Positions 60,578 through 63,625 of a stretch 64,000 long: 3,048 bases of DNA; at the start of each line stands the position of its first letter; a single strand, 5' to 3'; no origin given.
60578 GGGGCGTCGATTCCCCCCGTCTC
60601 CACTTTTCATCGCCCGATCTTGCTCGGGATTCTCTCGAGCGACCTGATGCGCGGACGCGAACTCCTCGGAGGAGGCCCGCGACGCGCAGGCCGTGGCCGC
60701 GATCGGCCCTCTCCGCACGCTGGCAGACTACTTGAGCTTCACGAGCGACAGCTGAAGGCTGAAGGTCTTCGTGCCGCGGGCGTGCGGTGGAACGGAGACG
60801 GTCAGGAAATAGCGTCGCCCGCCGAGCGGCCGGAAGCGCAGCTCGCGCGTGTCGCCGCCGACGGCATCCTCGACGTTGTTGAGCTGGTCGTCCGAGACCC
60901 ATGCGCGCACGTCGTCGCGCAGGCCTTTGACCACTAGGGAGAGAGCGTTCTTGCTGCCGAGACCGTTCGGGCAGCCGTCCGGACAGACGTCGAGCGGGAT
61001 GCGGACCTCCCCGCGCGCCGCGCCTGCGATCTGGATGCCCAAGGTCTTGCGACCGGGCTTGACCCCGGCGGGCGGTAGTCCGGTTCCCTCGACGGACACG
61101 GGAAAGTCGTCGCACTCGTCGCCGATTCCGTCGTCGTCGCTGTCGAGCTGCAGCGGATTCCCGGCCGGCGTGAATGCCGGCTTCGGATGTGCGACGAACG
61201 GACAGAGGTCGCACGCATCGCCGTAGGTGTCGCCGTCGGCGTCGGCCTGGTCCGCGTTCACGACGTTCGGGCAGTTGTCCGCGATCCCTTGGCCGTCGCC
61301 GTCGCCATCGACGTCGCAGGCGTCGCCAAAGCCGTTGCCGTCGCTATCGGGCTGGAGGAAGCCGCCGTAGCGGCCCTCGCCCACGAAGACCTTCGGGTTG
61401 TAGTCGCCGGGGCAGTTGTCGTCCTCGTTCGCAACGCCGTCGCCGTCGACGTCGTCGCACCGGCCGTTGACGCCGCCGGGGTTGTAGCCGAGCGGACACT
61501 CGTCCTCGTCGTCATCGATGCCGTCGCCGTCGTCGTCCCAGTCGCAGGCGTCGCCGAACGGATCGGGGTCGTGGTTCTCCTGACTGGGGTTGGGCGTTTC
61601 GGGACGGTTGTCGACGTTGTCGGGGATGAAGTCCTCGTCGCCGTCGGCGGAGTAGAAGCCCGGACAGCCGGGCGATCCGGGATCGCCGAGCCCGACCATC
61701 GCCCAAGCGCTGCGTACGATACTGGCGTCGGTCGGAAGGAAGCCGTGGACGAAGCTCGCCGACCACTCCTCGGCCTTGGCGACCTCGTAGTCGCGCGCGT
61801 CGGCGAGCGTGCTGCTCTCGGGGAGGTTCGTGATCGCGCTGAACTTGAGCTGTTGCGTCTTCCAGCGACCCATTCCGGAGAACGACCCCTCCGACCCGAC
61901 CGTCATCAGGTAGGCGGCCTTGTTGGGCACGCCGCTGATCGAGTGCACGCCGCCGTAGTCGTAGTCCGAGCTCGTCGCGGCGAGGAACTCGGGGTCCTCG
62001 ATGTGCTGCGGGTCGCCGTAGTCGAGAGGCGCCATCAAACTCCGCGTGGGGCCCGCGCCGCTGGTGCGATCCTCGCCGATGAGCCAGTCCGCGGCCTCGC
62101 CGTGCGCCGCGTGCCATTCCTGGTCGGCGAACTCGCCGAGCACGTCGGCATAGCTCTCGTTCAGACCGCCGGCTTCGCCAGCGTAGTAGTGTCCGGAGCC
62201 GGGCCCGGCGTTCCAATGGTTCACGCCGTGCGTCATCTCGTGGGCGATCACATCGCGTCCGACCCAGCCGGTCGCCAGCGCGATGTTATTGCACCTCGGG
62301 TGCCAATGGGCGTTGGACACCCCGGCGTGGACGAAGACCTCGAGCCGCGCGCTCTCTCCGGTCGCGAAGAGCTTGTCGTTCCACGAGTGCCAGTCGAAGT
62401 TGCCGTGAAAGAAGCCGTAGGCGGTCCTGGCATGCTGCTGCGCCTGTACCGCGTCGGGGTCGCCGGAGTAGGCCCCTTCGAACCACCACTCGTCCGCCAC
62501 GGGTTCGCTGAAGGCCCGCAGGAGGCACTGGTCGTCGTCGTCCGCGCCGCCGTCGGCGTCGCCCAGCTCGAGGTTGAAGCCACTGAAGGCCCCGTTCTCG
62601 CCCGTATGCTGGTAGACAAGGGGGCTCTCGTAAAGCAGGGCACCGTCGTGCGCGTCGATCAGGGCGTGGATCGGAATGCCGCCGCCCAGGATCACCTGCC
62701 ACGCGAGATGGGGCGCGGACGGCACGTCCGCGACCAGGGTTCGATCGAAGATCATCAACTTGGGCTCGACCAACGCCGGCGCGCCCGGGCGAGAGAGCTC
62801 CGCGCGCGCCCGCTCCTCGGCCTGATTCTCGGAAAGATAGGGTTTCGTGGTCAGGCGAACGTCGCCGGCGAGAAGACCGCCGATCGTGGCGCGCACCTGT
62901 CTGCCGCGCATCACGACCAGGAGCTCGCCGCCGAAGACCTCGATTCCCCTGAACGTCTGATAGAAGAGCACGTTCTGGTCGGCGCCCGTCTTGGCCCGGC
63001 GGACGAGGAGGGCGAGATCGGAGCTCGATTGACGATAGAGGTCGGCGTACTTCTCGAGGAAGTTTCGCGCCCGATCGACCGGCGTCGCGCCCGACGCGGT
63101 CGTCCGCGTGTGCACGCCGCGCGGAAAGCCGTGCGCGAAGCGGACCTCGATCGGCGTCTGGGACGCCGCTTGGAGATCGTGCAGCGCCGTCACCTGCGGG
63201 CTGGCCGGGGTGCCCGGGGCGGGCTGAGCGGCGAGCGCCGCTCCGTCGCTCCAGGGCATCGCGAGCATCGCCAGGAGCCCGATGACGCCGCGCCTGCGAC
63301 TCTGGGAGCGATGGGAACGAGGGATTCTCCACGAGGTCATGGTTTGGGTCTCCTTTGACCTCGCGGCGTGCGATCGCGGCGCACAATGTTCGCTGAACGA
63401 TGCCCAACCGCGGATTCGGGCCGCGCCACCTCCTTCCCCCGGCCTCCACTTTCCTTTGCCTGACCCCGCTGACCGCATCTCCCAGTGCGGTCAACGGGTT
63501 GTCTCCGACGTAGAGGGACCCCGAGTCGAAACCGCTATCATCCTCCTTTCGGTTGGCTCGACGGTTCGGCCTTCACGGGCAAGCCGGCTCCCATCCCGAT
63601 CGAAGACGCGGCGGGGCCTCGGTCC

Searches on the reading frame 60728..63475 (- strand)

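Call 43: search_protein_families(library=pfam, proteins=[window:60728-63475:-])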
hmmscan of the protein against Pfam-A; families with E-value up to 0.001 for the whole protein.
window:60728-63475:- (915 aa): 3 families
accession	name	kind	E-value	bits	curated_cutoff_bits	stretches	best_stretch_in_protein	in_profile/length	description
PF02868.21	Peptidase_M4_C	-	8.5e-25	88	24.4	1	430-595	4-164/165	Thermolysin metallopeptidase, alpha-helical domain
PF02412.23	TSP_3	-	8.9e-14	51.3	25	2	710-743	2-36/36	Thrombospondin type 3 repeat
PF01447.24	Peptidase_M4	-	1.1e-05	26.4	22.4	1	330-418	56-143/145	Thermolysin metallopeptidase, catalytic domain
